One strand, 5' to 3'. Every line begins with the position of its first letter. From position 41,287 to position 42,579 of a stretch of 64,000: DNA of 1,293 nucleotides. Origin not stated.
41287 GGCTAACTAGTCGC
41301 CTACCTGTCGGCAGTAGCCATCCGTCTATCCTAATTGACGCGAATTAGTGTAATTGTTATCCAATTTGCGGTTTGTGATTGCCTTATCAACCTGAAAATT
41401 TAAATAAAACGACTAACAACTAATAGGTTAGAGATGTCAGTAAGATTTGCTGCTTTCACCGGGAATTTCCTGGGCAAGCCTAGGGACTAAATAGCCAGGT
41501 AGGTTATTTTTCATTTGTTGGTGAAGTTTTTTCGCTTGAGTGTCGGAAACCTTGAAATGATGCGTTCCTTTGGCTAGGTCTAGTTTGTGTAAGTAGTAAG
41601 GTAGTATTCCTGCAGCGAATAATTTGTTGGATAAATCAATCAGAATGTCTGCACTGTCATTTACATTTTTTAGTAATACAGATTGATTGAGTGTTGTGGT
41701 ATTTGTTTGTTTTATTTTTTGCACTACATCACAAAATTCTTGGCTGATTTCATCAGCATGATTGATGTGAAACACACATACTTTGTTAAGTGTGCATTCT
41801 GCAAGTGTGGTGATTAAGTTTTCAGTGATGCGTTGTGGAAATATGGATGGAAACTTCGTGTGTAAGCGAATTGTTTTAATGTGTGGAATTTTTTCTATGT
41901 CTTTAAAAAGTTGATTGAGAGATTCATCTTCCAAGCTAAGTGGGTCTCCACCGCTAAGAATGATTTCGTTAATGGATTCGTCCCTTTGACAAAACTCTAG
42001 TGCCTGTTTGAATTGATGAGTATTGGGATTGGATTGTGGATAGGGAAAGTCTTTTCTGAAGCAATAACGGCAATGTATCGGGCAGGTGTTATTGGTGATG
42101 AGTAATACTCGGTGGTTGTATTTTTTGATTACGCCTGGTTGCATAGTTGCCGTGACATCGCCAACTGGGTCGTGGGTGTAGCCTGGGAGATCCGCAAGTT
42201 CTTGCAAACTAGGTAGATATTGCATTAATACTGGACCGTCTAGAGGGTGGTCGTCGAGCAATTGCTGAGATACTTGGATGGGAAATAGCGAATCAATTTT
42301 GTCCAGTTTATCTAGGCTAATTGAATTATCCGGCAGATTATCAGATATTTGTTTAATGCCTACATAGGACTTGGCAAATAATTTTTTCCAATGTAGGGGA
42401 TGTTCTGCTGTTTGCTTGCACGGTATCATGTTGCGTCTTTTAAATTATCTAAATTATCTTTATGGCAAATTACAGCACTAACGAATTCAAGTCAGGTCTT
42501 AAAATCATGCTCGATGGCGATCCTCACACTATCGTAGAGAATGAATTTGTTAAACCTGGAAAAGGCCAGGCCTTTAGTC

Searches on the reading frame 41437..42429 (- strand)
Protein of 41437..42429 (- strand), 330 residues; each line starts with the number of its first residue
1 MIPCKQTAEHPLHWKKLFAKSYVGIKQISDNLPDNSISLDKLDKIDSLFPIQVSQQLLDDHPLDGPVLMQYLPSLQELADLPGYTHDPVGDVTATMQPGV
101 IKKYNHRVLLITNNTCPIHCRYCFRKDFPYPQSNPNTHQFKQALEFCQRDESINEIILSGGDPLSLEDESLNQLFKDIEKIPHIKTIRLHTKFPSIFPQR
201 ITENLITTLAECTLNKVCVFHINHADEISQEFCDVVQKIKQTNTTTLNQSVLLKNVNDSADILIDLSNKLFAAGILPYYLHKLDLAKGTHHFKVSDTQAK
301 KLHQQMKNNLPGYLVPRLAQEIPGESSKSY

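Call 48: search_protein_families(library=pfam, proteins=[window:41437-42429:-], max_evalue=0.001)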
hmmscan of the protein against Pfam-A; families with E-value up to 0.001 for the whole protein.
window:41437-42429:- (330 aa): 2 families
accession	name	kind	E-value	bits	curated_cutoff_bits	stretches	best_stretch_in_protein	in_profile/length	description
PF04055.27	Radical_SAM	-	1.9e-07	31.9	29.5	1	111-213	2-101/166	Radical SAM superfamily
PF13353.11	Fer4_12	-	3.3e-07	31.1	22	1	114-189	13-88/137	4Fe-4S single cluster domain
